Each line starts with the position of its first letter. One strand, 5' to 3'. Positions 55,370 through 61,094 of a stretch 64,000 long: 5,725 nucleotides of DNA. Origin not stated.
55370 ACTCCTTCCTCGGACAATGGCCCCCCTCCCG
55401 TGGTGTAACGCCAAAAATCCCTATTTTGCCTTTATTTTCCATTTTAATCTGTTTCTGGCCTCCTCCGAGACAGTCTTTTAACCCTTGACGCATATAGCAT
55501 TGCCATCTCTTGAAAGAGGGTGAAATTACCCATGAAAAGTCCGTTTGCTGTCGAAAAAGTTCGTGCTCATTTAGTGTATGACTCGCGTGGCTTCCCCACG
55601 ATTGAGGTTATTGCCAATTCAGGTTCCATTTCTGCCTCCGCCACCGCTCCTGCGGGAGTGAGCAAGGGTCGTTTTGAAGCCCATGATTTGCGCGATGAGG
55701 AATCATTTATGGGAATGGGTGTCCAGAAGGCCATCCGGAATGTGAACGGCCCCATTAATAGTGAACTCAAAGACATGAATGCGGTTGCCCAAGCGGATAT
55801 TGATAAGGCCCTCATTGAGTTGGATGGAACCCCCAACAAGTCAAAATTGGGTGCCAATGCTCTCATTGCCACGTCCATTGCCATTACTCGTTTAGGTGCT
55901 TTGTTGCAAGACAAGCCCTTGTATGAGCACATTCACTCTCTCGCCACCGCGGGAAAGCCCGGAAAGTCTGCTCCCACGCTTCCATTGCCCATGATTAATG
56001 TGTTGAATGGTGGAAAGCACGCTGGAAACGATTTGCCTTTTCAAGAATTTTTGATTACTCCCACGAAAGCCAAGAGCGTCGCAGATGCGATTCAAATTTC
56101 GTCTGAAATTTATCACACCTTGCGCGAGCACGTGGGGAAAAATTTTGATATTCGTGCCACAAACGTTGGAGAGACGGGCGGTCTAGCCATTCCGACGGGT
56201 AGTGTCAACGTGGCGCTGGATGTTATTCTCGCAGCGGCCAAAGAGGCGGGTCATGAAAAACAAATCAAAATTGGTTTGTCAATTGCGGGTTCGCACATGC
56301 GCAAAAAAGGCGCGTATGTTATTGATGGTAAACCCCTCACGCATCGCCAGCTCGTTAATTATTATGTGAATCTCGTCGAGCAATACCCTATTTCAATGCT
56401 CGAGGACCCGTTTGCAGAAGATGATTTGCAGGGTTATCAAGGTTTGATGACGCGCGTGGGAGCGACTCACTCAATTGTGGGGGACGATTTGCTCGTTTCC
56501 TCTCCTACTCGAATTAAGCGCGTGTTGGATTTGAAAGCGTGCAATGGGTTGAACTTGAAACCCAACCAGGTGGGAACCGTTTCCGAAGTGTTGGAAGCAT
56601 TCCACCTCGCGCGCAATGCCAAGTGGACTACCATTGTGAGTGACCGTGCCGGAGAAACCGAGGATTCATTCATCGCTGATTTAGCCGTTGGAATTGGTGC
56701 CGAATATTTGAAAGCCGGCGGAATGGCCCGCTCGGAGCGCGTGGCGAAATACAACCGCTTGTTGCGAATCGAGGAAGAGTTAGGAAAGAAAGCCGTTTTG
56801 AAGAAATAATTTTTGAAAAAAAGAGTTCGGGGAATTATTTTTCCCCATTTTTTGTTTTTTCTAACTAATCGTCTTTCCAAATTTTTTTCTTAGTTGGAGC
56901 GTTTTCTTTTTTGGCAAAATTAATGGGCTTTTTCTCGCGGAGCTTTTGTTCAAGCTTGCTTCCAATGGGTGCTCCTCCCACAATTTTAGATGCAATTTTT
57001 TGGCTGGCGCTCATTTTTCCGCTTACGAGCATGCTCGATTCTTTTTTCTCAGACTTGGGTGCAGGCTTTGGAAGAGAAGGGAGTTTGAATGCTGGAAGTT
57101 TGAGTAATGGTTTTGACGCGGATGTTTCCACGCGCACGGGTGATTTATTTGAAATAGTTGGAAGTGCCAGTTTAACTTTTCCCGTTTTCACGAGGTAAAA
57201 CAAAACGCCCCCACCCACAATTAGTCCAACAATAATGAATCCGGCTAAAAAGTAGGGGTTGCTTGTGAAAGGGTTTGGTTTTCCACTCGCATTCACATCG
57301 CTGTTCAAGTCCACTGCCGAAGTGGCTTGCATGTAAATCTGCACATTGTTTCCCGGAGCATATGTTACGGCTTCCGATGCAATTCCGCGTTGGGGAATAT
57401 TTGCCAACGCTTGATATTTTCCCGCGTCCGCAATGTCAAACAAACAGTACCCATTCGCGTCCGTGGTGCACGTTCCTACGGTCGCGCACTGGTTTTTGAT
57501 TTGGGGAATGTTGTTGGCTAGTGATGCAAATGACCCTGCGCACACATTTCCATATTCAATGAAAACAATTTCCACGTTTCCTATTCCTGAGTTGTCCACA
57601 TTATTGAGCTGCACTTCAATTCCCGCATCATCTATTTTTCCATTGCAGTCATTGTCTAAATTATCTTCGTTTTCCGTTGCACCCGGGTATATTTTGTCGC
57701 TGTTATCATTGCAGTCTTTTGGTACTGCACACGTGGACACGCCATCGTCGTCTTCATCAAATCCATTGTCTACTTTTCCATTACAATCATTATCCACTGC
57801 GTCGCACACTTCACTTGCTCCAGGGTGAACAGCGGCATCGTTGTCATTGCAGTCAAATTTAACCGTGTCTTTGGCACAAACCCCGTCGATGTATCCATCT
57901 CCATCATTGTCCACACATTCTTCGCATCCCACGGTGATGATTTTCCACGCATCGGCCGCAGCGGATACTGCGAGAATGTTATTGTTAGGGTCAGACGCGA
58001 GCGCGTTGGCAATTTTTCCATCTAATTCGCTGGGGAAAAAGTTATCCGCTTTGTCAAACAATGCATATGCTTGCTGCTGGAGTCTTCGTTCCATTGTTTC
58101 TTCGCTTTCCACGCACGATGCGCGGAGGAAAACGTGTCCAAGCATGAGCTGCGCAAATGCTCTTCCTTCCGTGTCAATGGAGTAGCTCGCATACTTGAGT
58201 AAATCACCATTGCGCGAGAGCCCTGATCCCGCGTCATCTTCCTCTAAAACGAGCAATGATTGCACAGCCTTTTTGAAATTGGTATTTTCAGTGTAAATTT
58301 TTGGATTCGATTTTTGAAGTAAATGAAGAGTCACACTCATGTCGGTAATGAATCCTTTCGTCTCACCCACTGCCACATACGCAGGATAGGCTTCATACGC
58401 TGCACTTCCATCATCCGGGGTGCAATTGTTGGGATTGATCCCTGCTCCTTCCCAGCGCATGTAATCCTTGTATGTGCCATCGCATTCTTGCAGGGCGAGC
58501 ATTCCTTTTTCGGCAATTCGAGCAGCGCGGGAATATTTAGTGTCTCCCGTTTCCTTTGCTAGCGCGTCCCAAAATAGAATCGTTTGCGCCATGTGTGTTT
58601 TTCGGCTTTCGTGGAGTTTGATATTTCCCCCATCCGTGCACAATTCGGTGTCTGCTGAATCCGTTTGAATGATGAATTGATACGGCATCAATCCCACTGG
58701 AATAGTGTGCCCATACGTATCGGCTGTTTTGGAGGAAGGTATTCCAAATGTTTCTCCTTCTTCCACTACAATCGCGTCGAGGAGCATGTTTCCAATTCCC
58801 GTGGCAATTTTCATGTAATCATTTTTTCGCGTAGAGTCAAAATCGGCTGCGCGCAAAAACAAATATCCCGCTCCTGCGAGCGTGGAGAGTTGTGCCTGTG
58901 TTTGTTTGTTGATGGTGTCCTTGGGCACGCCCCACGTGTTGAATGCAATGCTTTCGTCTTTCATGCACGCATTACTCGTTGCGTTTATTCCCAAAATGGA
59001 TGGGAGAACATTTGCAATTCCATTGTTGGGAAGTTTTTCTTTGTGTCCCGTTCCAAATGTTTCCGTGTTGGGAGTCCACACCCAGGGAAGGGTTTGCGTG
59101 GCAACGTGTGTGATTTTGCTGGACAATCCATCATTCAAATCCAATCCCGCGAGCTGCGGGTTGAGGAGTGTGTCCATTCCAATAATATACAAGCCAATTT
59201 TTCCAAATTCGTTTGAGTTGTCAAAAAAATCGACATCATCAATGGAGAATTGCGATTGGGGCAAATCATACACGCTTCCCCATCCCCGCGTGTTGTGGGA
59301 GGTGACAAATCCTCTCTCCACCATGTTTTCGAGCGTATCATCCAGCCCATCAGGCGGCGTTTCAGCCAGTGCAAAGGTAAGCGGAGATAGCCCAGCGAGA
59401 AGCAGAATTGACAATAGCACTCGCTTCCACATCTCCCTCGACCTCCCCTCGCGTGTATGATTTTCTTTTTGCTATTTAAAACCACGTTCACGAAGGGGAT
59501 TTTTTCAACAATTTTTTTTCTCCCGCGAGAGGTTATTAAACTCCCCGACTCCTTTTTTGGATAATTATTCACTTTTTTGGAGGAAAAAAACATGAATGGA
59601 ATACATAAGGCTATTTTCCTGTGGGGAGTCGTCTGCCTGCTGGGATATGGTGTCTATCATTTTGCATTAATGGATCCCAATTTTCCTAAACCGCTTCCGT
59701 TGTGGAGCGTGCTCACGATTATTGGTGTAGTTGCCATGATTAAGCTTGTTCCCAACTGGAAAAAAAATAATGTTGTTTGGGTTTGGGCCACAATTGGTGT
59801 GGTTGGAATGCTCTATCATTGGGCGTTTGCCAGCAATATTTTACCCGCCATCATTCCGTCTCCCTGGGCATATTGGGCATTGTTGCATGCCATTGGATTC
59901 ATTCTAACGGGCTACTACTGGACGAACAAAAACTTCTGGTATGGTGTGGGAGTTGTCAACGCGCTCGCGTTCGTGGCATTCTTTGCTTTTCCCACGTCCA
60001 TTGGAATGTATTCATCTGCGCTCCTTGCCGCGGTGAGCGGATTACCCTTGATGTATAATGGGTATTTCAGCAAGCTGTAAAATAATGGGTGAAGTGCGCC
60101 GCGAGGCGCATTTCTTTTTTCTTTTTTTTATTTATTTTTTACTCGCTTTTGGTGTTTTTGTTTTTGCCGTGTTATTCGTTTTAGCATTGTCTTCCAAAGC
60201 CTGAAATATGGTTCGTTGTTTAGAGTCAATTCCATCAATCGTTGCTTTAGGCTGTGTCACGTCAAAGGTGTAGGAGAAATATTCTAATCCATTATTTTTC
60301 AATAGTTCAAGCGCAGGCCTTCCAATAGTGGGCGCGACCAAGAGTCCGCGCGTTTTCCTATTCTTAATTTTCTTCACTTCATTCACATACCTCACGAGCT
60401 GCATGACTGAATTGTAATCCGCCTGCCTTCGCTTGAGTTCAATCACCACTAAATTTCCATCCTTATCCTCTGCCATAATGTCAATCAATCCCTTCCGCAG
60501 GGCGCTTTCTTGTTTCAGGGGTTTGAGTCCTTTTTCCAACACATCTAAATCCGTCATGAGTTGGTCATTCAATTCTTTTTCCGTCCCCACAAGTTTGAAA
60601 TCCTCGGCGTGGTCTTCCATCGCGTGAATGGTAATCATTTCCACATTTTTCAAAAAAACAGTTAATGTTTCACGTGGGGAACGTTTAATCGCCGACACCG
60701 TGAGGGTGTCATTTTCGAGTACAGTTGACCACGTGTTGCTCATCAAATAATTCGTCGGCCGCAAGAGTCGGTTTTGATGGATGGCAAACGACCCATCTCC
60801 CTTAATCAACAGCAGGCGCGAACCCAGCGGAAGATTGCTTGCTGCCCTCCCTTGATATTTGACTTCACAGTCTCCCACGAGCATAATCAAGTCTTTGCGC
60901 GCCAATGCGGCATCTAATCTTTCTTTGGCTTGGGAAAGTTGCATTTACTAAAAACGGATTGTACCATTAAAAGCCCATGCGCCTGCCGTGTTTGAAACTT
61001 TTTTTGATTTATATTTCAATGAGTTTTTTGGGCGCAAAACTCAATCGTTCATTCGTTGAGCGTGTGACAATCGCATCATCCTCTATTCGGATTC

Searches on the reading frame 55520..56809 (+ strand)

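Call 65: search_protein_families(library=pfam, proteins=[window:55520-56809:+], max_evalue=0.001)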
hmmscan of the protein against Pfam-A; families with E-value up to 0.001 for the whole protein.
window:55520-56809:+ (429 aa): 3 families
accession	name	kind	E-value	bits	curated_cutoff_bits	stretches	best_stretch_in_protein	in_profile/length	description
PF00113.28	Enolase_C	-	1e-93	314.4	21.5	1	153-426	3-286/296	Enolase, C-terminal TIM barrel domain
PF03952.21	Enolase_N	-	2.6e-39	134.8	35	1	11-138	1-131/131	Enolase, N-terminal domain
PF13378.12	MR_MLE_C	-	9.7e-08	32.4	29.4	1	284-372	65-151/219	Enolase C-terminal domain-like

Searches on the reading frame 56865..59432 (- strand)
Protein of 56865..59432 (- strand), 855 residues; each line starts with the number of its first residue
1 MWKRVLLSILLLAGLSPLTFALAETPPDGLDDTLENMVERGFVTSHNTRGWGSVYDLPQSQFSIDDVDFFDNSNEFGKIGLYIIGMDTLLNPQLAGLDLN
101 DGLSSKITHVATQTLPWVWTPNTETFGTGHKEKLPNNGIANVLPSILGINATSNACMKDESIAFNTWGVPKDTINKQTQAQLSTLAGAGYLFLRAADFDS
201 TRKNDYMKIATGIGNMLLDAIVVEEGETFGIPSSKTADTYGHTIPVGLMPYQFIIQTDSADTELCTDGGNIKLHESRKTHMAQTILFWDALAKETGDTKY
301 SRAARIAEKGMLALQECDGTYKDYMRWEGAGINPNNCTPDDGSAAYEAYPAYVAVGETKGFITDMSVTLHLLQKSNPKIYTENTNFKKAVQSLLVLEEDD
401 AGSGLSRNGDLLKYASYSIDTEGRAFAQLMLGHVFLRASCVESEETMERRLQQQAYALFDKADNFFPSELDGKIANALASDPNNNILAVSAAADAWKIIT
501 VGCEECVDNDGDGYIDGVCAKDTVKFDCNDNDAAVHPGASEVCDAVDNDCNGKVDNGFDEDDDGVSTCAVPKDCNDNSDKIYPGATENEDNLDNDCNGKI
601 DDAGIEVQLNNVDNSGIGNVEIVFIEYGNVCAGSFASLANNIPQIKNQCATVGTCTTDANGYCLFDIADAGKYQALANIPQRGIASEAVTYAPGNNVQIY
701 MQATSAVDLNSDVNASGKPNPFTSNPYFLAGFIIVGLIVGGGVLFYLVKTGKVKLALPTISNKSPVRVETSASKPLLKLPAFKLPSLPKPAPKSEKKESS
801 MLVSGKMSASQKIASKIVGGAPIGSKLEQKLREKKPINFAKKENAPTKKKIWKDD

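Call 65: search_protein_families(library=pfam, proteins=[window:56865-59432:-], max_evalue=0.001)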
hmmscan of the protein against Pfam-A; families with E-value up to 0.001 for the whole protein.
window:56865-59432:- (855 aa): 1 family
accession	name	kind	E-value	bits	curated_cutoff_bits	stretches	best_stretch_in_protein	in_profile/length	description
PF11617.13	Cu-binding_MopE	-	7.4e-17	61.7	27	2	527-555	1-29/30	Putative metal-binding motif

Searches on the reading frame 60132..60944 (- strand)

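Call 65: search_protein_families(library=pfam, proteins=[window:60132-60944:-], max_evalue=0.001)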
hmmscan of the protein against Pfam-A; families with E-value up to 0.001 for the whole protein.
window:60132-60944:- (270 aa): 3 families
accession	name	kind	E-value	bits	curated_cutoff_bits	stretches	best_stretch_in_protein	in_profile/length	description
PF01939.22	NucS_C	-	7.5e-26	91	24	1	122-247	2-124/124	Endonuclease NucS C-terminal domain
PF21003.3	NucS_N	-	4.5e-22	78.3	23.9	1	18-113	3-99/100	Endonuclease NucS N-terminal PH-like domain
PF02021.23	UPF0102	-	0.0008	20.2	23.6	0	137-192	11-59/80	Uncharacterised protein family UPF0102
